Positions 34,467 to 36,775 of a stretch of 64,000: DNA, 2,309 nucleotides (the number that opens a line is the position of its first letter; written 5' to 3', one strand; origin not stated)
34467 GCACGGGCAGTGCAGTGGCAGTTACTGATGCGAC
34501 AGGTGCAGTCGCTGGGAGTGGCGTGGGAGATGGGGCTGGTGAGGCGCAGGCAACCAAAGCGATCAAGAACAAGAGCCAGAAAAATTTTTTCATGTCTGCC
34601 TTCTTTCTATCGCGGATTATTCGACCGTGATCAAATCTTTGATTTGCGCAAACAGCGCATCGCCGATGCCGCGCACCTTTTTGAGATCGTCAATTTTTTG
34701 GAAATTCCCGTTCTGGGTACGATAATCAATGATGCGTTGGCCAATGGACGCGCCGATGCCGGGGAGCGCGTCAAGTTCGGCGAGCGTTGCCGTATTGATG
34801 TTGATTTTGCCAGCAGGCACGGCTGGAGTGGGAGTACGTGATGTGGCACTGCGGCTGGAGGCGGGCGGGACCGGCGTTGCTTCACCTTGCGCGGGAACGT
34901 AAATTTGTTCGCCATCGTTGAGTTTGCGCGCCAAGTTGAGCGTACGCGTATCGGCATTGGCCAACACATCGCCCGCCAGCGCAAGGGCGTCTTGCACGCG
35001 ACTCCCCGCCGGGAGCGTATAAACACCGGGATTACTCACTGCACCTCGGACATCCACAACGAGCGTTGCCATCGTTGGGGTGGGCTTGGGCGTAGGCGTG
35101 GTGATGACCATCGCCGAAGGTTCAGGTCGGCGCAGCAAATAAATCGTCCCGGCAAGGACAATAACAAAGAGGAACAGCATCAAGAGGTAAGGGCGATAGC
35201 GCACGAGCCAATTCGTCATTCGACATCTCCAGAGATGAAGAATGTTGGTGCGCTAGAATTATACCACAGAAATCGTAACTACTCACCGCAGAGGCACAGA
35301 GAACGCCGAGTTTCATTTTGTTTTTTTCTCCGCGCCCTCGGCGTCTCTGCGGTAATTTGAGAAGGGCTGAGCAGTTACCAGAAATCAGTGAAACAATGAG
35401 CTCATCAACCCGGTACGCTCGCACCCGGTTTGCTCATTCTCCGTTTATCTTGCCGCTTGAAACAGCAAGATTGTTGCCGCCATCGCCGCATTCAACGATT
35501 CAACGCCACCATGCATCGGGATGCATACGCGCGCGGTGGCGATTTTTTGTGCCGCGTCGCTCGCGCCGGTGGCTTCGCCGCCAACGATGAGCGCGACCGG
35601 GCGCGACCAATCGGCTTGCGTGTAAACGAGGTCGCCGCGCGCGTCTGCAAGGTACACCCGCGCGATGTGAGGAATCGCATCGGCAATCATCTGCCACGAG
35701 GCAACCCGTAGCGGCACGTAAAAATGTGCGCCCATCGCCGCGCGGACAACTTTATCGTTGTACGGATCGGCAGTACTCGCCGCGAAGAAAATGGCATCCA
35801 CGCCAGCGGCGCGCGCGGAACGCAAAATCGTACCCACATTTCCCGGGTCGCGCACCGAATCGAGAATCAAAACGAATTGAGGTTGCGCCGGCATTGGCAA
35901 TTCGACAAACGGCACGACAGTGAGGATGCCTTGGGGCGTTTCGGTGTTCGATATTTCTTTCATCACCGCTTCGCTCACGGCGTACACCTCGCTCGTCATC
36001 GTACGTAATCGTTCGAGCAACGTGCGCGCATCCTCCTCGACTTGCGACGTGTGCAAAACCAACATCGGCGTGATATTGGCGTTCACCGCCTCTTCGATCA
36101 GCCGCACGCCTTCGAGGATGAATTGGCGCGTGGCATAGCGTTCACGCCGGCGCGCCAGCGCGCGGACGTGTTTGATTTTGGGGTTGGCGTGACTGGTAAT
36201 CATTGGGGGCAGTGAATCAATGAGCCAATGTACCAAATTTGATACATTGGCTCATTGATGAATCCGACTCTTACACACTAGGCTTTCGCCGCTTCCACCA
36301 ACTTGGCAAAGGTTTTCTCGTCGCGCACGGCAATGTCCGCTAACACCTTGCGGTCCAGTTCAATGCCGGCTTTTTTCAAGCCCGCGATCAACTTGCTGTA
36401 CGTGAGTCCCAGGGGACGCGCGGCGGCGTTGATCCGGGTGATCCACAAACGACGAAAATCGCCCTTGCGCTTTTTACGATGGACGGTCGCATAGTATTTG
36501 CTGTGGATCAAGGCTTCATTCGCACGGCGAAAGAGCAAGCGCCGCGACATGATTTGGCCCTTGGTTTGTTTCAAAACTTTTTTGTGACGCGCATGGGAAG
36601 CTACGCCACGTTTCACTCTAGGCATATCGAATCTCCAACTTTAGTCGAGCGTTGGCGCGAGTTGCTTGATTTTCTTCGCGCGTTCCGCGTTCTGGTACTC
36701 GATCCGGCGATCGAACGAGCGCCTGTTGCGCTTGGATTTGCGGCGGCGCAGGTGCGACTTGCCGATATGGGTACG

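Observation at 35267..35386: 104-bp MITE-like element (copy A) with an 8-bp target-site duplication inserted at the comEA promoter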

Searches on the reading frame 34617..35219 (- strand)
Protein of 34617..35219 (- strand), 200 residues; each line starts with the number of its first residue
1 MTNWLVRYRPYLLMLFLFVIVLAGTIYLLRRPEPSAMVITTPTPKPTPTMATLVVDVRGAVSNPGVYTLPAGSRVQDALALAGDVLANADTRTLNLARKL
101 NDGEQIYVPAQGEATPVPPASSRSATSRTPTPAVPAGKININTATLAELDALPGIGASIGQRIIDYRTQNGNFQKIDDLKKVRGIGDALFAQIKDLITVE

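Call 9: search_protein_families(library=pfam, proteins=[window:34617-35219:-])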
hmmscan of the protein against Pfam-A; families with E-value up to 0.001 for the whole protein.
window:34617-35219:- (200 aa): 5 families
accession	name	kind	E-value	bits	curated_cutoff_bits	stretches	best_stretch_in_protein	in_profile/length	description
PF12836.13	HHH_3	-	1.2e-22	80.2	27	1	136-198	3-65/65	Helix-hairpin-helix motif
PF10531.15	SLBB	-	1.5e-12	47.6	27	1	54-108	1-54/55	SLBB domain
PF00633.29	HHH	-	2.2e-09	37.1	24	1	140-166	4-30/30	Helix-hairpin-helix motif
PF03934.19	T2SSK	-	2.3e-05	25.1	24.2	1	139-199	1-62/63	Type II secretion system (T2SS), protein K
PF14716.13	HHH_8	-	0.00072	20.3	30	0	145-166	46-67/73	Helix-hairpin-helix domain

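Call 10: find_encoding_contigs(protein=window:34617-35219:-, flank=10000, max_places=10)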
Protein window:34617-35219:- (200 aa): no gene with exactly this product is on record in the collection.

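Call 56: search_protein_families(library=ncbifam, proteins=[window:34617-35219:-])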
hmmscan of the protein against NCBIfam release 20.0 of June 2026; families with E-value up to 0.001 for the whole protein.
window:34617-35219:- (200 aa): 4 families
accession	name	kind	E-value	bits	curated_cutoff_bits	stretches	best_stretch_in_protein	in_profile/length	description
TIGR01259.1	comE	subfamily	8.3e-32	109.7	152.35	1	72-199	1-120/120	comEA protein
TIGR00426.1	TIGR00426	subfamily_domain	1.1e-19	70.2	53.1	1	138-199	7-69/69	competence protein ComEA helix-hairpin-helix repeat region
NF045978.1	ComEA_MAG0490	equivalog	6e-12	45.6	98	1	17-197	13-160/162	MAG0490 family ComEA-like DNA-binding protein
TIGR03028.1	EpsE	equivalog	0.00021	20.7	262.65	1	54-91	80-117/239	polysaccharide export protein EpsE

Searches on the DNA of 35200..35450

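Call 71: search_rna_families(source=window, start=35200, end=35450, threshold=evalue, max_evalue=1)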
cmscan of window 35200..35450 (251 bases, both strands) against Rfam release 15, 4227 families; matches with E-value up to 1: 2.
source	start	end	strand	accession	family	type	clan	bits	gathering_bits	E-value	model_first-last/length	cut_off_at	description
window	35281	35357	+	RF03573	mir-1954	Gene; miRNA;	-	19.4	99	0.079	1-82/82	no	mir-1954 microRNA precursor family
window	35381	35409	-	RF01125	sR4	Gene; snRNA; snoRNA; CD-box;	-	15.2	50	0.28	1-56/56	no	Small nucleolar RNA sR4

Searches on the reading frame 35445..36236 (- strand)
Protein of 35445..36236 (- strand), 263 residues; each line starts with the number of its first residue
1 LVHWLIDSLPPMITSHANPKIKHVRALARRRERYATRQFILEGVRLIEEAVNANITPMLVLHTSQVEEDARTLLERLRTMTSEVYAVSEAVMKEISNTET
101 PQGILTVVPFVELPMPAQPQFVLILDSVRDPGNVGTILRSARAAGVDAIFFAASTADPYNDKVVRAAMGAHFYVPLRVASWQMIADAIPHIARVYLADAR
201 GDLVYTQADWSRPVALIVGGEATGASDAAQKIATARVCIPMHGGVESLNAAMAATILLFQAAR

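Call 9: search_protein_families(library=pfam, proteins=[window:35445-36236:-])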
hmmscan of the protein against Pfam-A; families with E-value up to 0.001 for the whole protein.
window:35445-36236:- (263 aa): 4 families
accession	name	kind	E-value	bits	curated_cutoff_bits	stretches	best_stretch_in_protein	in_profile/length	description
PF00588.24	SpoU_methylase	-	4.9e-35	121.1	29.7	1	121-259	2-142/142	SpoU rRNA Methylase family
PF22435.1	MRM3-like_sub_bind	-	5.6e-22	78.4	27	1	18-105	1-83/84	MRM3-like substrate binding domain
PF08032.17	SpoU_sub_bind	-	4.8e-09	36.9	22.8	1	40-110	1-72/76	RNA 2'-O ribose methyltransferase substrate binding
PF22655.1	SpoU_sub_bind_like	-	5.9e-05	23.9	27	1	27-99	11-82/90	SpoU L30e-like domain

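Call 13: find_homologous_proteins(query=window:35445-36236:-)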
Query window:35445-36236:- (263 aa): 6116 proteins with E <= 0.001 among 8000 candidates; the best 120 are listed.
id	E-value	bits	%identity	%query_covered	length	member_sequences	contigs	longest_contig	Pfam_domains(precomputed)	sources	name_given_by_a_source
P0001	6.6e-157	538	100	96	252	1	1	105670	PF08032.18,PF22435.2,PF00588.25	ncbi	-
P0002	5.9e-135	466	83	100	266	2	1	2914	PF08032.18,PF22435.2,PF00588.25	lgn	-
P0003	6.6e-134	463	87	96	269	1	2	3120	PF08032.18,PF22435.2,PF00588.25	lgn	-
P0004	1.1e-129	449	82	96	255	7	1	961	PF08032.18,PF22435.2,PF00588.25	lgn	-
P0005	4.0e-126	437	82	96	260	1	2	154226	PF08032.18,PF22435.2,PF00588.25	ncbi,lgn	-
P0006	3.1e-120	418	78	96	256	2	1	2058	PF08032.18,PF22655.2,PF22435.2,PF00588.25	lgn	-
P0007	2.6e-119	415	77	96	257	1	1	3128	PF08032.18,PF22655.2,PF22435.2,PF00588.25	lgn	-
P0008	2.8e-119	415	78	96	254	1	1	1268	PF08032.18,PF22655.2,PF22435.2,PF00588.25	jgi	jgi:RNA methyltransferase, TrmH family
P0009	3.7e-119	415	76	96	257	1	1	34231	PF08032.18,PF22435.2,PF00588.25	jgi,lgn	jgi:TrmH family RNA methyltransferase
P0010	5.4e-119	414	76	96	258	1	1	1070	PF08032.18,PF22435.2,PF00588.25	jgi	-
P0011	1.7e-118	412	76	96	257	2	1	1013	PF08032.18,PF22435.2,PF00588.25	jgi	jgi:TrmH family RNA methyltransferase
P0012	4.0e-118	411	74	96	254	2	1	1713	PF08032.18,PF22655.2,PF22435.2,PF00588.25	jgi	-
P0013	5.2e-118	411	75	95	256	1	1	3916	PF08032.18,PF22655.2,PF22435.2,PF00588.25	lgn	-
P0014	6.9e-118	410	76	96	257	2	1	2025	PF08032.18,PF22435.2,PF00588.25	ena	-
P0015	1.8e-117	409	75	96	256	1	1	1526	PF08032.18,PF22435.2,PF00588.25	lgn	-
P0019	7.2e-117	407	73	96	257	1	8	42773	PF08032.18,PF22435.2,PF00588.25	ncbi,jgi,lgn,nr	ncbi:MAG: RNA methyltransferase [Chloroflexi bacterium]|nr:RNA methyltransferase [Chloroflexota bact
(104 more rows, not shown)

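Call 14: find_encoding_contigs(protein=P0001, flank=10000, max_places=5)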
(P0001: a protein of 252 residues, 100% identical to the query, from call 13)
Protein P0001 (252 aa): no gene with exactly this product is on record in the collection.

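Call 15: find_encoding_contigs(protein=P0005, flank=10000, max_places=5)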
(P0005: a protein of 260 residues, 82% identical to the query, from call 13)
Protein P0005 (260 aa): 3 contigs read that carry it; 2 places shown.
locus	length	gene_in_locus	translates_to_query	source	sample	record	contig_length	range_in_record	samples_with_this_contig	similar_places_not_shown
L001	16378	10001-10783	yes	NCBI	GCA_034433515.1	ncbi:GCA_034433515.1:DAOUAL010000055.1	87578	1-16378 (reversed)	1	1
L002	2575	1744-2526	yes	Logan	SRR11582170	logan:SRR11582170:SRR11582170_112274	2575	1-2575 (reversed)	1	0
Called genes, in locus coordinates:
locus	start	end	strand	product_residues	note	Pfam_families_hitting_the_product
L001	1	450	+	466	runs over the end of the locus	PF11638:DnaA_N, PF00308:Bac_DnaA, PF01695:IstB_IS21, PF00004:AAA (weak), PF13173:AAA_14 (faint), PF08299:Bac_DnaA_C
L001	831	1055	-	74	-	PF11146:DUF2905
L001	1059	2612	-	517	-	-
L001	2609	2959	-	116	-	-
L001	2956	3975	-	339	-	PF05496:RuvB_N, PF01078:Mg_chelatase (faint), PF00004:AAA, PF07728:AAA_5, PF17864:AAA_lid_4, PF05491:WHD_RuvB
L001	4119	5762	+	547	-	PF00171:Aldedh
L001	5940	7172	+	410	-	PF20706:GT4-conflict, PF13439:Glyco_transf_4, PF13579:Glyco_trans_4_4, PF00534:Glycos_transf_1, PF13692:Glyco_trans_1_4, PF13524:Glyco_trans_1_2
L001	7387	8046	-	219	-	-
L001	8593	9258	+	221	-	PF05198:IF3_N, PF00707:IF3_C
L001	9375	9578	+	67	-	PF01632:Ribosomal_L35p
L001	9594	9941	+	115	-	PF00453:Ribosomal_L20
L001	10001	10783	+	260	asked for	PF22435:MRM3-like_sub_bind, PF08032:SpoU_sub_bind, PF00588:SpoU_methylase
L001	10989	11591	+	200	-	PF10531:SLBB, PF00633:HHH (weak), PF12836:HHH_3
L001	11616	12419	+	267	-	-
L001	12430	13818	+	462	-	PF07969:Amidohydro_3 (faint), PF01979:Amidohydro_1, PF12890:DHOase (faint)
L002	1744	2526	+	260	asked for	PF22435:MRM3-like_sub_bind, PF08032:SpoU_sub_bind, PF00588:SpoU_methylase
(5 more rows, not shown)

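Call 16: find_encoding_contigs(protein=P0003, flank=10000, max_places=5)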
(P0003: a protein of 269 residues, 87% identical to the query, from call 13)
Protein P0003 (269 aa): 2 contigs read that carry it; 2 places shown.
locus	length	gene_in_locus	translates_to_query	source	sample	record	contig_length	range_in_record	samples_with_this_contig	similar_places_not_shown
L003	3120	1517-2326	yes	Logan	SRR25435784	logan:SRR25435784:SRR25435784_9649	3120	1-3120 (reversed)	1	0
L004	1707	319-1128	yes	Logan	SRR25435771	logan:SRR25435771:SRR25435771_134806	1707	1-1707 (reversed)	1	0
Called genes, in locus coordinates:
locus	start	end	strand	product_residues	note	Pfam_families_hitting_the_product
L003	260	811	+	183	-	PF05198:IF3_N, PF00707:IF3_C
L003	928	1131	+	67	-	PF01632:Ribosomal_L35p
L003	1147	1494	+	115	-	PF00453:Ribosomal_L20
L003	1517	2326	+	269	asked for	PF22435:MRM3-like_sub_bind, PF08032:SpoU_sub_bind, PF00588:SpoU_methylase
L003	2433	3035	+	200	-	PF10531:SLBB, PF00633:HHH (weak), PF12836:HHH_3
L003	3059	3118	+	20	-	?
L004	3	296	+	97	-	?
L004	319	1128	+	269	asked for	PF22435:MRM3-like_sub_bind, PF08032:SpoU_sub_bind, PF00588:SpoU_methylase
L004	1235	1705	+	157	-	?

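Call 59: find_encoding_contigs(protein=P0019, flank=1500, max_places=6)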
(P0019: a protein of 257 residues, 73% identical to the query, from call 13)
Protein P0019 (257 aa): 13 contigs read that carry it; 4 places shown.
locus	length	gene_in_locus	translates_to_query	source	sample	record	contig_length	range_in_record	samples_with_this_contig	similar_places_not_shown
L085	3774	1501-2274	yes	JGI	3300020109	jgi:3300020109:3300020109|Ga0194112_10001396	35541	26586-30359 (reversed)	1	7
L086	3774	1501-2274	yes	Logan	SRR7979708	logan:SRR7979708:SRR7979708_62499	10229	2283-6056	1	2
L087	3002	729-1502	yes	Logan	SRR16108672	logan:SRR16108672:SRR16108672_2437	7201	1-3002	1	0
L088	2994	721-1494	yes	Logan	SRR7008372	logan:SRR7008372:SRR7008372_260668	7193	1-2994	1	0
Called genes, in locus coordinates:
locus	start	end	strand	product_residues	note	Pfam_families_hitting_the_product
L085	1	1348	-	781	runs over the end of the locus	PF02919:Topoisom_I_N, PF01028:Topoisom_I, PF14370:Topo_C_assoc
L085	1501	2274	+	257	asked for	PF22435:MRM3-like_sub_bind, PF08032:SpoU_sub_bind, PF00588:SpoU_methylase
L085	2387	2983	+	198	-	PF10531:SLBB, PF12826:HHH_2 (faint), PF00633:HHH, PF03934:T2SSK (weak), PF12836:HHH_3, PF14520:HHH_5 (faint), PF14716:HHH_8 (faint)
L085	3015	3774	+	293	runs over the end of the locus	-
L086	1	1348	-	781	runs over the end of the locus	PF02919:Topoisom_I_N, PF01028:Topoisom_I, PF14370:Topo_C_assoc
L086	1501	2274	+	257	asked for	PF22435:MRM3-like_sub_bind, PF08032:SpoU_sub_bind, PF00588:SpoU_methylase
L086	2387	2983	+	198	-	PF10531:SLBB, PF12826:HHH_2 (faint), PF00633:HHH, PF03934:T2SSK (weak), PF12836:HHH_3, PF14520:HHH_5 (faint), PF14716:HHH_8 (faint)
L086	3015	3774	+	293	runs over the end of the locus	-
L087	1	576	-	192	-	?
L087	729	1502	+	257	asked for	PF22435:MRM3-like_sub_bind, PF08032:SpoU_sub_bind, PF00588:SpoU_methylase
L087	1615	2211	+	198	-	PF10531:SLBB, PF12826:HHH_2 (faint), PF00633:HHH, PF03934:T2SSK (weak), PF12836:HHH_3, PF14520:HHH_5 (faint), PF14716:HHH_8 (faint)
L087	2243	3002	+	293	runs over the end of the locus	-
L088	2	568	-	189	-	?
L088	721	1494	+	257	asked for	PF22435:MRM3-like_sub_bind, PF08032:SpoU_sub_bind, PF00588:SpoU_methylase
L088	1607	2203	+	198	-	PF10531:SLBB, PF12826:HHH_2 (faint), PF00633:HHH, PF03934:T2SSK (weak), PF12836:HHH_3, PF14520:HHH_5 (faint), PF14716:HHH_8 (faint)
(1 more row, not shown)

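Call 60: find_encoding_contigs(protein=P0009, flank=1500, max_places=4)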
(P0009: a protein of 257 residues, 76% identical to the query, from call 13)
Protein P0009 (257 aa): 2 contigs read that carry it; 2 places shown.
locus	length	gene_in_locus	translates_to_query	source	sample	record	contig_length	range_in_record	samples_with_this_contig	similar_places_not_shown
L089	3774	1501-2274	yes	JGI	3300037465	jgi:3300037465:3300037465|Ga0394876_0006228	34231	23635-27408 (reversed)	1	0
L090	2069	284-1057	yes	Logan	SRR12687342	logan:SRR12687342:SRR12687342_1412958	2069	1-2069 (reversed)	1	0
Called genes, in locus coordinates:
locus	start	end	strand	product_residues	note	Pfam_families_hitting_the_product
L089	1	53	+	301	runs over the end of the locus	PF00288:GHMP_kinases_N, PF08544:GHMP_kinases_C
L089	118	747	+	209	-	PF05198:IF3_N, PF00707:IF3_C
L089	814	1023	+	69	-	PF01632:Ribosomal_L35p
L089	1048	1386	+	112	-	PF00453:Ribosomal_L20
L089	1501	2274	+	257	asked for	PF22435:MRM3-like_sub_bind, PF08032:SpoU_sub_bind, PF00588:SpoU_methylase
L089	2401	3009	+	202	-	PF10531:SLBB, PF12836:HHH_3, PF00633:HHH (faint)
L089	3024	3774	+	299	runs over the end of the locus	-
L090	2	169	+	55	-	?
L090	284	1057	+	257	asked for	PF22435:MRM3-like_sub_bind, PF08032:SpoU_sub_bind, PF00588:SpoU_methylase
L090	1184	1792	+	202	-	PF10531:SLBB, PF12836:HHH_3, PF00633:HHH (faint)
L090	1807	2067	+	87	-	?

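Call 70: list_cluster_members(proteins=[P0001])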
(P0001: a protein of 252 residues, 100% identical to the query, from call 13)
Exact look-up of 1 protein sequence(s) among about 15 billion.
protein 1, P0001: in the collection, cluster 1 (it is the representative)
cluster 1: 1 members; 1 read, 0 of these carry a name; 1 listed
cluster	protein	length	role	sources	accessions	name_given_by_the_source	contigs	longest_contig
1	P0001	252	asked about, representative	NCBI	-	-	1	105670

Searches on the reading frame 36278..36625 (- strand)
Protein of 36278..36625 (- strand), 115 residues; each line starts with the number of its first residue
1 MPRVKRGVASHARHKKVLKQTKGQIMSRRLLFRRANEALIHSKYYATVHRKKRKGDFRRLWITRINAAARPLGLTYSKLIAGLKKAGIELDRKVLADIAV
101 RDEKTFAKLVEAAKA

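Call 11: find_encoding_contigs(protein=window:36278-36625:-, flank=10000, max_places=10)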
Protein window:36278-36625:- (115 aa): no gene with exactly this product is on record in the collection.
